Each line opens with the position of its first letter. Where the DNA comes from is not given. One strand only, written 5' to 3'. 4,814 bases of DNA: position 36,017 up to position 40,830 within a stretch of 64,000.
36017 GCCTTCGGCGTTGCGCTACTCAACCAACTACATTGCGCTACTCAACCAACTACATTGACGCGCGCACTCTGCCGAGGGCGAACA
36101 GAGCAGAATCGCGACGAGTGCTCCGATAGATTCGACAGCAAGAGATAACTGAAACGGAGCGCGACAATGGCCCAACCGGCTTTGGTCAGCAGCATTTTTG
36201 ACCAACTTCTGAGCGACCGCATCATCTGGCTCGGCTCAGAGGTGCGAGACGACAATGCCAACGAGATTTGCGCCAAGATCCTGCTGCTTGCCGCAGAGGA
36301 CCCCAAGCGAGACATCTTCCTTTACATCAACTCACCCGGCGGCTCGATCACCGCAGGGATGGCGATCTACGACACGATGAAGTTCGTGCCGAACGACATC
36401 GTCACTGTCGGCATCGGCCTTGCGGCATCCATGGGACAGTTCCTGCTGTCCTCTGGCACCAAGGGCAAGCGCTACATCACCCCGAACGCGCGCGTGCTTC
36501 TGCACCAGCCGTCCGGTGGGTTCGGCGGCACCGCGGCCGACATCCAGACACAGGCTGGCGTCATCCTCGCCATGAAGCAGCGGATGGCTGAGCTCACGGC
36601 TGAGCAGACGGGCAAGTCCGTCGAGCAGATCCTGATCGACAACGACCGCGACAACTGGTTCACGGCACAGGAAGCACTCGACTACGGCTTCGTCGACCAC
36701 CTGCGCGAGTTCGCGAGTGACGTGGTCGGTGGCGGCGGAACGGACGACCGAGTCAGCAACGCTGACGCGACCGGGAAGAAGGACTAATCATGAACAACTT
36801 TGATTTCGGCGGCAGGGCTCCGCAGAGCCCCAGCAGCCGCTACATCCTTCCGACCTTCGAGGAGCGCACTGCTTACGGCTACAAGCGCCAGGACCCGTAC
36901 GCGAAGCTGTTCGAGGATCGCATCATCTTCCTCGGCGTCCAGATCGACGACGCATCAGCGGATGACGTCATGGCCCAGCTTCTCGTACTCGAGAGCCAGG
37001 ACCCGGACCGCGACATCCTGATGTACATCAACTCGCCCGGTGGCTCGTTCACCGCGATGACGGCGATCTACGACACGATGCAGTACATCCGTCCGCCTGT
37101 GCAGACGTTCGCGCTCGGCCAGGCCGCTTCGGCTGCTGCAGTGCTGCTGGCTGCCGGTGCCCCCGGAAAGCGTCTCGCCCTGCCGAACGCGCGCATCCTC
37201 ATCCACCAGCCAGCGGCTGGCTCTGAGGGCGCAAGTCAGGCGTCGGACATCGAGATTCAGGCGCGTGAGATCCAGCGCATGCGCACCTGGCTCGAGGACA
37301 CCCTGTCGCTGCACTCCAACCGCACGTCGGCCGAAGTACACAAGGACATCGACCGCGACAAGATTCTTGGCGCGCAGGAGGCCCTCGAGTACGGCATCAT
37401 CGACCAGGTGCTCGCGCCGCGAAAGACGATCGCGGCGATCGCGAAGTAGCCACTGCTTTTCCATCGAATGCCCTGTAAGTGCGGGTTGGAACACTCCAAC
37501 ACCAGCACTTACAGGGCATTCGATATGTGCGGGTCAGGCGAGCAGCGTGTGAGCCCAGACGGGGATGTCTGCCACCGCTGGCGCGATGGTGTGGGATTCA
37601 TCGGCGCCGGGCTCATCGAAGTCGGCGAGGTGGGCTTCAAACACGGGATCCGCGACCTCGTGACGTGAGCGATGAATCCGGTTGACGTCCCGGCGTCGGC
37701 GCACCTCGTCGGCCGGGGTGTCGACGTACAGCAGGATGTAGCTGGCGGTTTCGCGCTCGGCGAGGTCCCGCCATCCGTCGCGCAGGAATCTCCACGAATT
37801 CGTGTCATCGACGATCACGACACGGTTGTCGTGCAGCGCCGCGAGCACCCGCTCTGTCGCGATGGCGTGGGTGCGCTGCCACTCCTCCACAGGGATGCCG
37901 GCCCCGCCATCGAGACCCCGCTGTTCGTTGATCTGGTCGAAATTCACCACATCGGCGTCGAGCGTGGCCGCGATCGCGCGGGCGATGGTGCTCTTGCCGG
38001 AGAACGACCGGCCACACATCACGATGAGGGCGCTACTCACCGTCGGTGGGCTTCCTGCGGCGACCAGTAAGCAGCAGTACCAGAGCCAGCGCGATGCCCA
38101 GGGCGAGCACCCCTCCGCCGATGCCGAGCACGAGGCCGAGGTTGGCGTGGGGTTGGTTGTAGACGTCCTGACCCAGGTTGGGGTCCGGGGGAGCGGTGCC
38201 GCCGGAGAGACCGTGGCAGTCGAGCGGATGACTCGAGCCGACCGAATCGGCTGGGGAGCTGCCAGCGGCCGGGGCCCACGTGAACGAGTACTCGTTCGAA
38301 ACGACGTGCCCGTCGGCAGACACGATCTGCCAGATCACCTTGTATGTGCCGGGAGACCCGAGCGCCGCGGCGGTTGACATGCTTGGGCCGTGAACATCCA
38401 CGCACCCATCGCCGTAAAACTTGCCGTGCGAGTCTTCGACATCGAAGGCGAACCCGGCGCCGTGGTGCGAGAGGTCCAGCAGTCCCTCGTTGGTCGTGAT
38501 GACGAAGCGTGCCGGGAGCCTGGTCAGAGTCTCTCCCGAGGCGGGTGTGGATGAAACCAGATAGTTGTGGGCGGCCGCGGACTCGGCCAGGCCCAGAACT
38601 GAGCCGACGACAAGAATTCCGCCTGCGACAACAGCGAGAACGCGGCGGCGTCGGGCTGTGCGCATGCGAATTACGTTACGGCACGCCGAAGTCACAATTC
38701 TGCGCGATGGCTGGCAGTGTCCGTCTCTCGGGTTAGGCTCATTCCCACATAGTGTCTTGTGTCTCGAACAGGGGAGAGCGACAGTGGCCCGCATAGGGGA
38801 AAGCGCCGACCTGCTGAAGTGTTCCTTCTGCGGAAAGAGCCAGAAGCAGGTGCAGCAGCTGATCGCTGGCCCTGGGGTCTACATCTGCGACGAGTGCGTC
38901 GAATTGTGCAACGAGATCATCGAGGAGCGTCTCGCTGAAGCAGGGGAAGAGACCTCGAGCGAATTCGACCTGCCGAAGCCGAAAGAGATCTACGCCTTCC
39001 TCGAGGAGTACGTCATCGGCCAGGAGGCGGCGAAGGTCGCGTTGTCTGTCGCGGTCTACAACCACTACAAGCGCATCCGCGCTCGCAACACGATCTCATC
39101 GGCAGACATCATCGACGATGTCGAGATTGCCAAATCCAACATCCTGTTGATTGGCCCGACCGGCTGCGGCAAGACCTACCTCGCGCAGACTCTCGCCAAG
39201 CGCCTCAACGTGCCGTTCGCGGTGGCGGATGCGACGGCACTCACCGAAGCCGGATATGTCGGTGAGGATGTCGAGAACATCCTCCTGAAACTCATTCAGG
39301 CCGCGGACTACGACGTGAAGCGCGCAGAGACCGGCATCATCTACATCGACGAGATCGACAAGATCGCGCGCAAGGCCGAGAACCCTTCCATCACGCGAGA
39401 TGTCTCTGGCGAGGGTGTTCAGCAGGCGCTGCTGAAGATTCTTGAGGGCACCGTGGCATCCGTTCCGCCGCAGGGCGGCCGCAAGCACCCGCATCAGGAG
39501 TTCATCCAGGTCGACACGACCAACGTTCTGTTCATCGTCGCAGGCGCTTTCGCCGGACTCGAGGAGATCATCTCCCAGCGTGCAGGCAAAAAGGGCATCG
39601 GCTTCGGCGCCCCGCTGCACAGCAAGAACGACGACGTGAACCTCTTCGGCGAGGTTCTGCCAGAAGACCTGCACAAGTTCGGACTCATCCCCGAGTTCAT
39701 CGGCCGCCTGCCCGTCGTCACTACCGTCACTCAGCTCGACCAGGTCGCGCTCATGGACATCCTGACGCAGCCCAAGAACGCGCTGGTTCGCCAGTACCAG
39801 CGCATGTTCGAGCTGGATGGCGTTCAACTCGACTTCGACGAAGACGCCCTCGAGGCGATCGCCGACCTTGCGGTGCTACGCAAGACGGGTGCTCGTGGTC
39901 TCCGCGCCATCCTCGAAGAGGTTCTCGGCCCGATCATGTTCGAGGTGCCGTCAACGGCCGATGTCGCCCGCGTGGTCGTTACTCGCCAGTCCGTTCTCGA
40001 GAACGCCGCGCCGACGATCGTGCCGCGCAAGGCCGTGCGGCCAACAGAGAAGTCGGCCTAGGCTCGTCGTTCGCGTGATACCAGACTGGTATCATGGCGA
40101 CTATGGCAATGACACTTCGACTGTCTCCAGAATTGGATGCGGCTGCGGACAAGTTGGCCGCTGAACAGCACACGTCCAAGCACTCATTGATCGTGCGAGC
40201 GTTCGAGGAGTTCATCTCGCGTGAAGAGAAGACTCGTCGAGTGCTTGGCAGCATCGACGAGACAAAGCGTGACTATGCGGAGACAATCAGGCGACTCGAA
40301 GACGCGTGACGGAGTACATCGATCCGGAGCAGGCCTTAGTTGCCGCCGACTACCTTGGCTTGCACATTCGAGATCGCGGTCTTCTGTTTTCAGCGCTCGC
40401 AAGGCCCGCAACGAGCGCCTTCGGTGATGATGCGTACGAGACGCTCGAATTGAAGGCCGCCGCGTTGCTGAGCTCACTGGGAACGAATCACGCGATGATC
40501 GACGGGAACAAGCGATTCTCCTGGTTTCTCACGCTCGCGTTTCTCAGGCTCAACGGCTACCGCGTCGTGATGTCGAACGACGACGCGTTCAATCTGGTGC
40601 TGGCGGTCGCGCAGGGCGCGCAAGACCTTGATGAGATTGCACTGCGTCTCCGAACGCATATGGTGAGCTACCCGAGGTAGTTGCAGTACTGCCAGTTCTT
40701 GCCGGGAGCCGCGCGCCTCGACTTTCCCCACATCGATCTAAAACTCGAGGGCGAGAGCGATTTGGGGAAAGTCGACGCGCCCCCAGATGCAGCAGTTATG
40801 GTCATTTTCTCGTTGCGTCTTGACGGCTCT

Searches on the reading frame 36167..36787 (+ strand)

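Call 61: search_protein_families(library=pfam, proteins=[window:36167-36787:+], max_evalue=0.00001)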
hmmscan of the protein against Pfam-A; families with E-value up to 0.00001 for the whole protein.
window:36167-36787:+ (206 aa): 1 family
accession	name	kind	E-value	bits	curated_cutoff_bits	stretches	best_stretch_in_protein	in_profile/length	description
PF00574.28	CLP_protease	-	1.1e-70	237.7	20.2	1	8-179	7-178/182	Clp protease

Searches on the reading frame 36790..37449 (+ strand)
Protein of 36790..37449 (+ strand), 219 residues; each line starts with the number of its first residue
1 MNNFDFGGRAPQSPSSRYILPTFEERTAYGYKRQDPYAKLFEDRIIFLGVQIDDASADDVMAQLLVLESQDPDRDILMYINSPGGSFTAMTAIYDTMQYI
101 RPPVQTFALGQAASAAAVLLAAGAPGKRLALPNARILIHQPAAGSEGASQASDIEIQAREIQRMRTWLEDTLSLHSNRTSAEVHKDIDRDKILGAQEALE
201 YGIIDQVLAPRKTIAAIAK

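Call 61: search_protein_families(library=pfam, proteins=[window:36790-37449:+], max_evalue=0.00001)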
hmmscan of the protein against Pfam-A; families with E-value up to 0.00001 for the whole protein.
window:36790-37449:+ (219 aa): 1 family
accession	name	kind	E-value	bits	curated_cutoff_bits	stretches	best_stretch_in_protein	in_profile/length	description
PF00574.28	CLP_protease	-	4.3e-73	245.5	20.2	1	33-209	6-180/182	Clp protease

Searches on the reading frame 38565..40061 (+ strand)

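Call 61: search_protein_families(library=pfam, proteins=[window:38565-40061:+], max_evalue=0.00001)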
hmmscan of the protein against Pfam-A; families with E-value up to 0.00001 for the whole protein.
window:38565-40061:+ (498 aa): 7 families
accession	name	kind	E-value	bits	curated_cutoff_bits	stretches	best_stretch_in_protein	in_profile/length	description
PF07724.20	AAA_2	-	6.4e-34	117.8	27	1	190-384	3-165/166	AAA domain (Cdc48 subfamily)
PF06689.19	zf-C4_ClpX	-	1.6e-20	73.2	27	1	85-121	2-39/39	ClpX C4-type zinc finger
PF00004.35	AAA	-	4.5e-17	63.2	21.2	1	193-325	1-106/131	ATPase family associated with various cellular activities (AAA)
PF10431.15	ClpB_D2-small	-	6.2e-10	39.4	21.9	1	391-467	1-73/81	C-terminal, D2-small domain, of ClpB protein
PF07728.20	AAA_5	-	8.2e-08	32.8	22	1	192-270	1-81/139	AAA domain (dynein-related subfamily)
PF13401.12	AAA_22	-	2.5e-06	28.3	27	0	190-267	5-96/130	AAA domain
PF05496.18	RuvB_N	-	7.2e-06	26.3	27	0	189-272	32-101/159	Holliday junction DNA helicase RuvB P-loop domain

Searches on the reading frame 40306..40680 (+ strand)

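Call 61: search_protein_families(library=pfam, proteins=[window:40306-40680:+], max_evalue=0.00001)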
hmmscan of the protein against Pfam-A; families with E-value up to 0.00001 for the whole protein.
window:40306-40680:+ (124 aa): 1 family
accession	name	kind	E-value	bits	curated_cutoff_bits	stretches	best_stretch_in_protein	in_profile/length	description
PF02661.23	Fic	-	3e-10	41.2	24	1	13-80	15-93/93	Fic/DOC family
